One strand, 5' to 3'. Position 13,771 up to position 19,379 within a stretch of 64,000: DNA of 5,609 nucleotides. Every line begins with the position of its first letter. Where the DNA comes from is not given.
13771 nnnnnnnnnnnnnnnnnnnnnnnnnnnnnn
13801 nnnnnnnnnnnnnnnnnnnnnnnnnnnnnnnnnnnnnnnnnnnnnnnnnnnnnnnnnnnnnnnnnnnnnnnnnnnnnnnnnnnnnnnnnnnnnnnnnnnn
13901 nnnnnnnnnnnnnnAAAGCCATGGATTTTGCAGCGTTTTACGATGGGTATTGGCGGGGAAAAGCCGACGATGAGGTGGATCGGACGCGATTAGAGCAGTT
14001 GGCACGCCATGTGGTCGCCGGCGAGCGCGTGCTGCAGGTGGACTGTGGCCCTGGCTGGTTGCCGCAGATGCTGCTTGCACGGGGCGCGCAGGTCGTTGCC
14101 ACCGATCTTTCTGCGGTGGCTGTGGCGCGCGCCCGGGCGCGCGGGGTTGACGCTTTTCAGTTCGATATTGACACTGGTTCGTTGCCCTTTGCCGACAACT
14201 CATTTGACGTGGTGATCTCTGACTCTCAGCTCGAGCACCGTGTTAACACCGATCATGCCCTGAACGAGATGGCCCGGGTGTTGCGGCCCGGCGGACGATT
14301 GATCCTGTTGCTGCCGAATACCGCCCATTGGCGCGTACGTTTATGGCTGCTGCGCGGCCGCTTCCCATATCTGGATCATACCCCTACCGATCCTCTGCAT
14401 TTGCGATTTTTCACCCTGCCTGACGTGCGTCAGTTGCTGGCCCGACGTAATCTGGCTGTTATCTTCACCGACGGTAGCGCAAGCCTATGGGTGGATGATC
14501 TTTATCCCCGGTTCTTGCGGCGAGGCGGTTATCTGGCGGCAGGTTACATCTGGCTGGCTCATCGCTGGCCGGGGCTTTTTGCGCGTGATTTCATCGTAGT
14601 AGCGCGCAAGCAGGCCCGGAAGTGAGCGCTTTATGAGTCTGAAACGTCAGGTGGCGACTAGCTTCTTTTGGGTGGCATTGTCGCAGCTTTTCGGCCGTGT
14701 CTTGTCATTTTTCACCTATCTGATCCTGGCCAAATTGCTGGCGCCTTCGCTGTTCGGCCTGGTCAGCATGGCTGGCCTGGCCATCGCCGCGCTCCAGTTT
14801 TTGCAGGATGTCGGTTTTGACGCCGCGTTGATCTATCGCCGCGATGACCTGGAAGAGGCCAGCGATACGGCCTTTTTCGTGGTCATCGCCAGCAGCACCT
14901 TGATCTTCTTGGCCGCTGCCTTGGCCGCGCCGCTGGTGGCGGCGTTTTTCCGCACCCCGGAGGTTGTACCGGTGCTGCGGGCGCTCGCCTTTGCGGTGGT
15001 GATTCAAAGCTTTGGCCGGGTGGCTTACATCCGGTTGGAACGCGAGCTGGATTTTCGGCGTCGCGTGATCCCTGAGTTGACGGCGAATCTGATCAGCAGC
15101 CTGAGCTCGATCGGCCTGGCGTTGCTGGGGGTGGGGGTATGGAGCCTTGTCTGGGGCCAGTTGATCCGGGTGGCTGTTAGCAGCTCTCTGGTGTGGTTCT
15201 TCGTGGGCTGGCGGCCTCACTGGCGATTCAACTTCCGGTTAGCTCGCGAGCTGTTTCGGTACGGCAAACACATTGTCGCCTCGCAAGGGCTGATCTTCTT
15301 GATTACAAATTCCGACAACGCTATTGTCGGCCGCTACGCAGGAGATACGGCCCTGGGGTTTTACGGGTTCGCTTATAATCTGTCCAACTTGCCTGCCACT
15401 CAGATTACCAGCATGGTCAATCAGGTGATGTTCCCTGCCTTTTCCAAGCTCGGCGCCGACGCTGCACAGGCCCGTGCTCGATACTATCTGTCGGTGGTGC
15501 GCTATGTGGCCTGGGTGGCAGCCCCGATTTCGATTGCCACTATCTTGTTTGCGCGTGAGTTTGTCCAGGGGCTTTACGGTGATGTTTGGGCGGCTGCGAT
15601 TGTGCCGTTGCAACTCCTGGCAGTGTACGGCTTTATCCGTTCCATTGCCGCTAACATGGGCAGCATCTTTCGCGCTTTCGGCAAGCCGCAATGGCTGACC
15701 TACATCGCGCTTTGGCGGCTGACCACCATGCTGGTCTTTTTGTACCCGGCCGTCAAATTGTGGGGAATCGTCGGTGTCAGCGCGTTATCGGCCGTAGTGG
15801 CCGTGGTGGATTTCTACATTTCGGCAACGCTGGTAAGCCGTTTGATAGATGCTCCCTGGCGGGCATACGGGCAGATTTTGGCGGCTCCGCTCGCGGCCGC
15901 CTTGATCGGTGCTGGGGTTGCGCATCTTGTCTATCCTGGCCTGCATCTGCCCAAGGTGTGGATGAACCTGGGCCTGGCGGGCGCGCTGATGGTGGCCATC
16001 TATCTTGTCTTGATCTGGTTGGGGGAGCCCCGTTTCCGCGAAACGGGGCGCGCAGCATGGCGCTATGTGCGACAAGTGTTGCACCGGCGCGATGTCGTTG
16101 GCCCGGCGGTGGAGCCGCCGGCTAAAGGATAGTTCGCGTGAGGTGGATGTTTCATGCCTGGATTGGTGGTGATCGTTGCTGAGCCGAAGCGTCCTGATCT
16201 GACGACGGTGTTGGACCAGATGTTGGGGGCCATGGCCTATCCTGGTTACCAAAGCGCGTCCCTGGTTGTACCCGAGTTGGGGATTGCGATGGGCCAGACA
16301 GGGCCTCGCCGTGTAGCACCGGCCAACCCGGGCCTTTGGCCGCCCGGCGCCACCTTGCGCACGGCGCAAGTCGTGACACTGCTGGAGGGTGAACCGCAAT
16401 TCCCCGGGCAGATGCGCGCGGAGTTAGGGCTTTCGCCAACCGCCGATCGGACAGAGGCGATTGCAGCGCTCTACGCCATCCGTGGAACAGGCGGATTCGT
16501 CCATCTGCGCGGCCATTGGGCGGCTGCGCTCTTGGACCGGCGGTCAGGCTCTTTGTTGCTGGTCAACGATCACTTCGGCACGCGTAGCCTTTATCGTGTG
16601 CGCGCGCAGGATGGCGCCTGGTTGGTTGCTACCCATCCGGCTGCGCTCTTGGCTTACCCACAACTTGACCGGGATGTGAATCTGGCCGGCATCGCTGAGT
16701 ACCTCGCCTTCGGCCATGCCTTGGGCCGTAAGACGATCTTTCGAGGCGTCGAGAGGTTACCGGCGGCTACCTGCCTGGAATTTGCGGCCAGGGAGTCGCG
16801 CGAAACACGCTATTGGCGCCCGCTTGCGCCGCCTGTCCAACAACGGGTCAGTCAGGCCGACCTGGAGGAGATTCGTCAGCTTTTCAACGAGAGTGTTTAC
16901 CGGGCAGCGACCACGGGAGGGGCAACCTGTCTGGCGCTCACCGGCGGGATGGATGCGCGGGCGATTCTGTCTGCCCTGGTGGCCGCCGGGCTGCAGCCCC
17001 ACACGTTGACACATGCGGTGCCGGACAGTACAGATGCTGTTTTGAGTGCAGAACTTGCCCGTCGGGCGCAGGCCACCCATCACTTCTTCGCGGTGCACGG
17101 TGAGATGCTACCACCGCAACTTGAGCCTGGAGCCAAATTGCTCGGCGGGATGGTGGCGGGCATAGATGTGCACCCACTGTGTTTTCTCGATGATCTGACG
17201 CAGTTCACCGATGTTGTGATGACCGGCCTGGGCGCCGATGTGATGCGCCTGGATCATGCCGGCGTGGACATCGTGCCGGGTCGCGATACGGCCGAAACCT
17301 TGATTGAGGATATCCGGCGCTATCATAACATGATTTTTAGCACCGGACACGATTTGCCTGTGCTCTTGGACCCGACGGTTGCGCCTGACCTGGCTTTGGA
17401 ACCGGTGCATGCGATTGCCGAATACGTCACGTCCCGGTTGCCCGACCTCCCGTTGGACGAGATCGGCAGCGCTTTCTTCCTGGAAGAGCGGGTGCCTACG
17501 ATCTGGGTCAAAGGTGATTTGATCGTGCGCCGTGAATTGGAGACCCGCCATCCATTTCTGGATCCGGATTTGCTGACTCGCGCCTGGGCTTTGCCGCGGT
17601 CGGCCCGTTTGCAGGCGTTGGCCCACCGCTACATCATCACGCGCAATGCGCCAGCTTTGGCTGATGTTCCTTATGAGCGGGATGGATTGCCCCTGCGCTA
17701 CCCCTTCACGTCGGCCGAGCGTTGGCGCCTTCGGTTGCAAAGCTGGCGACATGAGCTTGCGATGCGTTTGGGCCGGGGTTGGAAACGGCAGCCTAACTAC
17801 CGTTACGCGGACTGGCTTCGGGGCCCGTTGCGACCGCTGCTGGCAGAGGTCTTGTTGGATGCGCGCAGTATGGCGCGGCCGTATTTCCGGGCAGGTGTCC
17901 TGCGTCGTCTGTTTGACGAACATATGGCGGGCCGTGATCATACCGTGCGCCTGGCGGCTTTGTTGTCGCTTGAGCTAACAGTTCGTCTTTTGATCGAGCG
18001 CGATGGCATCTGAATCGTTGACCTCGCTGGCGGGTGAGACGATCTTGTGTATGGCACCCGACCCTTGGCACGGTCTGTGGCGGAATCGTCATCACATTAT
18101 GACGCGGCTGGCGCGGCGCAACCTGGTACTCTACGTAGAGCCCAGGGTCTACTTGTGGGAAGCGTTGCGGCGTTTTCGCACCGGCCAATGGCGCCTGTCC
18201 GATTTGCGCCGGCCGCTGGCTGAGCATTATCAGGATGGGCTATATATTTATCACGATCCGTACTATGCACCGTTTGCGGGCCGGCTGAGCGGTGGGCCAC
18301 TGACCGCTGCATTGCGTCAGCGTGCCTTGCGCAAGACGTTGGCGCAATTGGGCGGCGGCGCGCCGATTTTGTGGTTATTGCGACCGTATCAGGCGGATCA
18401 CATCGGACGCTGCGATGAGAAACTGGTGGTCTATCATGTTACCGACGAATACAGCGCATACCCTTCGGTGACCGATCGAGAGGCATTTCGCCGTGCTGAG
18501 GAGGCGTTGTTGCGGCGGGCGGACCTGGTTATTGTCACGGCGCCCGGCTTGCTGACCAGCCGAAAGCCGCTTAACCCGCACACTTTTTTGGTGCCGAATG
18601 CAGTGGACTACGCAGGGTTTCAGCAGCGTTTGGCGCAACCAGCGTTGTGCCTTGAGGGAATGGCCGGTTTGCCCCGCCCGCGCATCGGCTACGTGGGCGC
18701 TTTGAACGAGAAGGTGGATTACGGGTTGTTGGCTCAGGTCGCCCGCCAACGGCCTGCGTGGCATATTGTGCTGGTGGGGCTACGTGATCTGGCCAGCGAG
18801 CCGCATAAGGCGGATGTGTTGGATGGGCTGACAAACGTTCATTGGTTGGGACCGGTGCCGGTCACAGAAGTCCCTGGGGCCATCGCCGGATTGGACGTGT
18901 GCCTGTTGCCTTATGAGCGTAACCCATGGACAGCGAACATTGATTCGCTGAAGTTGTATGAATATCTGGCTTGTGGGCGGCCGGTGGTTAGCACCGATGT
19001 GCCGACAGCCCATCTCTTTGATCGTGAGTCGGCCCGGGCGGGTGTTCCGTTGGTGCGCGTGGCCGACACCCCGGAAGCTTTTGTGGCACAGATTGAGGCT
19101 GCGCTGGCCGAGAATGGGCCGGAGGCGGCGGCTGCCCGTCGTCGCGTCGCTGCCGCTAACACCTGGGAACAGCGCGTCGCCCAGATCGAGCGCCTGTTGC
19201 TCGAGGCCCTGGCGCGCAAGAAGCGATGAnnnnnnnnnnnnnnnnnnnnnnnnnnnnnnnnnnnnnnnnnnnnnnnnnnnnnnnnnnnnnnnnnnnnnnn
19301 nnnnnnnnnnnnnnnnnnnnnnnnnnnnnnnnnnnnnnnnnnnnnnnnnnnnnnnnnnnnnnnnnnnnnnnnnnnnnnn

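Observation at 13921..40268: Glycan-assembly cluster embedded among TP-linker proteins: candidate protein O-glycosylation system (Wzy_C-family O-OTase and GT-C enzymes)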

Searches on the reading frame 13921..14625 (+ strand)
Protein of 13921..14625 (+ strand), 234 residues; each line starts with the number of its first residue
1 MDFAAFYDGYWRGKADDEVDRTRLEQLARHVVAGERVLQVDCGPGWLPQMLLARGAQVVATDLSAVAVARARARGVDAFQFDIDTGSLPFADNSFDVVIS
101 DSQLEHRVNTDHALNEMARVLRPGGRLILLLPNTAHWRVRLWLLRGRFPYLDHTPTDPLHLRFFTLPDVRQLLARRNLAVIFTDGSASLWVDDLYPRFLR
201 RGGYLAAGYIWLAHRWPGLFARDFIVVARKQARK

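Call 3: search_protein_families(library=pfam, proteins=[window:13921-14625:+], max_evalue=0.01)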
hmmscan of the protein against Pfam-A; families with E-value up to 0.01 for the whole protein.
window:13921-14625:+ (234 aa): 11 families
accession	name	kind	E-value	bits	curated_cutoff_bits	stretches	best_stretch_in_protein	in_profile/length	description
PF07021.18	MetW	-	3e-22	79.6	21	1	23-180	3-162/193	Methionine biosynthesis protein MetW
PF08241.18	Methyltransf_11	-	1.1e-20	74.5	21.2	1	38-129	1-95/95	Methyltransferase domain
PF13649.12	Methyltransf_25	-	1.3e-17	64.6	27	1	37-125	1-97/97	Methyltransferase domain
PF13489.12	Methyltransf_23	-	1.1e-15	58.2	27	1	17-181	7-162/164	Methyltransferase domain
PF13847.12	Methyltransf_31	-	3.5e-13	49.9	27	1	34-134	4-114/145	Methyltransferase domain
PF08242.18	Methyltransf_12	-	5.6e-12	46.7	30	1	38-127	1-98/98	Methyltransferase domain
PF01209.24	Ubie_methyltran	-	3.5e-07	30.2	20.1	1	32-130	46-152/233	ubiE/COQ5 methyltransferase family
PF03141.22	Methyltransf_29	-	2.4e-05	23.6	23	1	36-129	120-217/506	Putative S-adenosyl-L-methionine-dependent methyltransferase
PF20922.3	Anamorsin_N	-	6.1e-05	23.2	27.1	1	90-130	47-88/163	Anamorsin, N-terminal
PF05175.20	MTS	-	0.0002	21.5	23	1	24-131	24-140/170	Methyltransferase small domain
PF08003.17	Methyltransf_9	-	0.0046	16.4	23.8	1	25-129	105-217/315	Protein of unknown function (DUF1698)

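Call 7: search_protein_families(library=ncbifam, proteins=[window:13921-14625:+], max_evalue=0.001)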
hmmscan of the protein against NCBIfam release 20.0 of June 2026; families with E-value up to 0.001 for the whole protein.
window:13921-14625:+ (234 aa): 38 families (the best 25 are shown)
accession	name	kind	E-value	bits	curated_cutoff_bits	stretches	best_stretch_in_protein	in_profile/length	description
TIGR02081.1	metW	equivalog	1.8e-22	79.8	189.5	1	23-180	3-162/194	methionine biosynthesis protein MetW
NF045667.1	MTase_DVU1556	equivalog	3.5e-17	62.6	155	1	31-129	20-119/213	DVU_1556 family methyltransferase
NF001241.0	PRK00216.1-2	equivalog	2.4e-16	60.1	327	1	29-129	47-147/231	demethylmenaquinone methyltransferase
NF007610.0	PRK10258.1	equivalog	4.6e-16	58.9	342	1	34-127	43-136/251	malonyl-ACP O-methyltransferase BioC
NF047649.1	MTase_UXPK_star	exception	9.9e-16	57.6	460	1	31-129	75-181/283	methyltransferase/UXPK-star double selenoprotein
NF043040.1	corrin_prot_MT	hypoth_equivalog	2.5e-14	53.2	180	1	25-145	32-166/216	corrinoid protein-associated methyltransferase CpaM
NF041537.1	ArsM_AhpD_UU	exception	2e-13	49.8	510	1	31-129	74-180/345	arsenite methyltransferase/AhpD domain selenoprotein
NF011527.0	PRK14968.1-1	equivalog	6.6e-12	45.5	242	1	27-99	27-98/192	putative methyltransferase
TIGR02021.1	BchM-ChlM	equivalog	3.2e-11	43.1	158.9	1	17-160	38-184/218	magnesium protoporphyrin IX methyltransferase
TIGR02072.1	BioC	equivalog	3.9e-11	43.2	184.95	1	33-129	34-132/244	malonyl-ACP O-methyltransferase BioC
TIGR01934.1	MenG_MenH_UbiE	subfamily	5.7e-11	42.1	158.35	1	30-133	38-145/223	ubiquinone/menaquinone biosynthesis methyltransferase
NF001240.0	PRK00216.1-1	equivalog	1e-10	41.1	378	1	30-130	60-169/251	bifunctional demethylmenaquinone methyltransferase/2-methoxy-6-polyprenyl-1,4-benzoquinol methylase UbiE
NF041536.1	ArsM_DUF2284_UU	exception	1.3e-10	40.2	575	1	31-129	74-180/459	arsenite methyltransferase/DUF2284 domain selenoprotein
NF010703.0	PRK14103.1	equivalog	1.6e-10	40.8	320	1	25-132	20-127/256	trans-aconitate 2-methyltransferase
NF045825.1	FAmtase_mtf2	equivalog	1.7e-10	40.6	400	1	30-128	55-157/248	fatty-acid O-methyltransferase Mtf2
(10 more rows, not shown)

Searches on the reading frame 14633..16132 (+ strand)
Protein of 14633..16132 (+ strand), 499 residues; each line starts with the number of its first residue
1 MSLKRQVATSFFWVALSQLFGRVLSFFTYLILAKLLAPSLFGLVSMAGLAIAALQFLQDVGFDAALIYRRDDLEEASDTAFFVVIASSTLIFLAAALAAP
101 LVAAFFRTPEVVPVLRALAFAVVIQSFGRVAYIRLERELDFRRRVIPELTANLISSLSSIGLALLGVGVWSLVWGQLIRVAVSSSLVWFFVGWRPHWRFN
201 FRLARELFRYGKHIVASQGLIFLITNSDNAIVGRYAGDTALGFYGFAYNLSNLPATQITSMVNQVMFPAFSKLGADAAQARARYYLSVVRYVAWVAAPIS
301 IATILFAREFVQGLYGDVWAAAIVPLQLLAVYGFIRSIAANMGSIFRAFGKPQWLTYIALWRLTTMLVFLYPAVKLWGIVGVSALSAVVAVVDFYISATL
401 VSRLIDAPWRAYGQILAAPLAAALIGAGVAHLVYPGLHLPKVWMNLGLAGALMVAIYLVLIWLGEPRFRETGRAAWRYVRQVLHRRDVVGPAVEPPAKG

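Call 3: search_protein_families(library=pfam, proteins=[window:14633-16132:+], max_evalue=0.01)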
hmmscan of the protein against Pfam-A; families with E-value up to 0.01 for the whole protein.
window:14633-16132:+ (499 aa): 2 families
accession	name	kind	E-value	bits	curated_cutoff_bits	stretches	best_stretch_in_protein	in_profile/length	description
PF13440.11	Polysacc_synt_3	-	3.9e-76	256.6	23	1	31-323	1-292/293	Polysaccharide biosynthesis protein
PF01943.22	Polysacc_synt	-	3e-37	129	28.2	1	9-273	3-273/274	Polysaccharide biosynthesis protein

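Call 7: search_protein_families(library=ncbifam, proteins=[window:14633-16132:+], max_evalue=0.001)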
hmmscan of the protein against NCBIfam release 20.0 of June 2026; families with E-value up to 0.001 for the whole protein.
window:14633-16132:+ (499 aa): 3 families
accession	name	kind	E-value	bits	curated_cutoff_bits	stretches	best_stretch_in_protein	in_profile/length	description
NF007773.0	PRK10459.1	equivalog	1.1e-65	222.6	273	1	1-461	1-462/492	MOP flippase family protein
NF047674.1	TeichurnBiosyTuaB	equivalog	8.6e-59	199.8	580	1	2-461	3-466/469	teichuronic acid biosynthesis protein TuaB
NF058658.1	Oglyco_Wzx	exception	1.9e-50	172.2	720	1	2-464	5-463/478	O-glycosylation flippase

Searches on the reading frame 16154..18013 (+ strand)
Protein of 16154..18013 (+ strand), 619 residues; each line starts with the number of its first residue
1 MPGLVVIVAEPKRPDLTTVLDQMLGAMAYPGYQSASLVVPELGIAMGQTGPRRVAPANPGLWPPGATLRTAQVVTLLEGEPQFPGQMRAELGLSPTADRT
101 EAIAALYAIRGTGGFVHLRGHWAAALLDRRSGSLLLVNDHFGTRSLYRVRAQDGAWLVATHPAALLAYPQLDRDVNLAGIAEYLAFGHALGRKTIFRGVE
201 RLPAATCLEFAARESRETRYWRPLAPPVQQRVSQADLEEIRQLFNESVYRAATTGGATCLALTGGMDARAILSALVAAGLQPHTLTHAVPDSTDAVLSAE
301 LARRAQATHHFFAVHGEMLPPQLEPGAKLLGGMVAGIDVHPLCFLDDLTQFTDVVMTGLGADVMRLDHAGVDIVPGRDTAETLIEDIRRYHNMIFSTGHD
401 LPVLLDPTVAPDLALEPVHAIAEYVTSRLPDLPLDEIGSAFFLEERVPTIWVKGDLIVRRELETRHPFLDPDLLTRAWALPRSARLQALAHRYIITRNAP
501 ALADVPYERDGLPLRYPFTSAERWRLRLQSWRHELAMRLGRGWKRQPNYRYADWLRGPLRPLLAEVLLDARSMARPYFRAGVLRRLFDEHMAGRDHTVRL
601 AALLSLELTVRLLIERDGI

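Call 3: search_protein_families(library=pfam, proteins=[window:16154-18013:+], max_evalue=0.01)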
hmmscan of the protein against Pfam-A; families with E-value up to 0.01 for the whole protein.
window:16154-18013:+ (619 aa): 3 families
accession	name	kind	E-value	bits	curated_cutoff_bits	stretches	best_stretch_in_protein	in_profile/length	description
PF00733.27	Asn_synthase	-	2.6e-17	63.9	21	2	449-608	222-351/354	Asparagine synthase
PF13537.11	GATase_7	-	8e-10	39.2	25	1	100-167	55-123/123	Glutamine amidotransferase domain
PF13522.11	GATase_6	-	0.00028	21.4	27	1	86-150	52-120/130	Glutamine amidotransferase domain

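Call 7: search_protein_families(library=ncbifam, proteins=[window:16154-18013:+], max_evalue=0.001)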
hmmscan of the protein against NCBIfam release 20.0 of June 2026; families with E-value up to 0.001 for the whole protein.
window:16154-18013:+ (619 aa): 5 families
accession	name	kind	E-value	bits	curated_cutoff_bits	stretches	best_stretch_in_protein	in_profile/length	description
TIGR03108.1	eps_aminotran_1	hypoth_equivalog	2.8e-31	108.9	816.9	2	98-315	99-321/628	XrtA/PEP-CTERM system amidotransferase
TIGR01536.1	asn_synth_AEB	equivalog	1.7e-25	90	267.1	1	100-362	102-365/517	asparagine synthase (glutamine-hydrolyzing)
NF033535.1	lass_lactam_cya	exception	2.5e-21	75.9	525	1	102-272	103-273/668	lasso peptide isopeptide bond-forming cyclase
TIGR03104.1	trio_amidotrans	equivalog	2.3e-20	72.4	570.1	1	99-488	100-495/589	N-acetylglutaminylglutamine amidotransferase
NF006949.0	PRK09431.1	equivalog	1.2e-08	34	499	1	98-166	98-166/554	asparagine synthase B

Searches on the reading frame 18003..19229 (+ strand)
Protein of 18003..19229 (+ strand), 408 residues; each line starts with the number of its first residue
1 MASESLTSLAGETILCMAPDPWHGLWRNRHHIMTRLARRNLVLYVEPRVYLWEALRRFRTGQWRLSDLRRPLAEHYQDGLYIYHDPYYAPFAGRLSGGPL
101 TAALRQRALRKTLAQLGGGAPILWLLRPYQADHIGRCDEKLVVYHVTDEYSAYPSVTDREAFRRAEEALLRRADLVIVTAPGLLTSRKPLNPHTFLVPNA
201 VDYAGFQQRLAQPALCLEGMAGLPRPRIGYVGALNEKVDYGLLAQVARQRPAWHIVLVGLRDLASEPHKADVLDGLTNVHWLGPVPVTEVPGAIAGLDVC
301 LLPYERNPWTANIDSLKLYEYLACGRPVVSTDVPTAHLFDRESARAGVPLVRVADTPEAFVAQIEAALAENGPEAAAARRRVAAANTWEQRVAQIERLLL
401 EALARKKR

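Call 3: search_protein_families(library=pfam, proteins=[window:18003-19229:+], max_evalue=0.01)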
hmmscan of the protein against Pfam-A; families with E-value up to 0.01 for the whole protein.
window:18003-19229:+ (408 aa): 3 families
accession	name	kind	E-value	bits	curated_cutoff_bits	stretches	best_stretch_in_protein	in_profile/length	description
PF13692.12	Glyco_trans_1_4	-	7.8e-16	59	27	1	225-369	1-141/142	Glycosyl transferases group 1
PF13524.12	Glyco_trans_1_2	-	1.7e-10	41.5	25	1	242-396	5-143/144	Glycosyl transferase-like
PF00534.26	Glycos_transf_1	-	2.6e-08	34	26.4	1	226-374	16-160/172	Glycosyl transferases group 1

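Call 7: search_protein_families(library=ncbifam, proteins=[window:18003-19229:+], max_evalue=0.001)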
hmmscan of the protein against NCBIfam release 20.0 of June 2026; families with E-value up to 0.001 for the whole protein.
window:18003-19229:+ (408 aa): 5 families
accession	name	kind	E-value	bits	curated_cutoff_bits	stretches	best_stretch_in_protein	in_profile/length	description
NF047676.1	TeichurnBiosyTuaH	equivalog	4.5e-30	104.8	550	1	159-394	145-379/384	teichuronic acid biosynthesis protein TuaH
TIGR04063.1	stp3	hypoth_equivalog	1.1e-10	41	442.05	1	163-397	148-390/397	TIGR04063 family PEP-CTERM/XrtA system glycosyltransferase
NF007640.0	PRK10307.1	subfamily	2.1e-08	33.5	276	1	163-391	162-389/411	WcaI family glycosyltransferase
TIGR04047.1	MSMEG_0565_glyc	hypoth_equivalog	7e-05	22.1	259.85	1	278-391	258-363/373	MSMEG_0565 family glycosyltransferase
TIGR03087.1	stp1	hypoth_equivalog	0.00044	19.5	316.65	1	317-399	314-394/397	TIGR03087 family PEP-CTERM/XrtA system glycosyltransferase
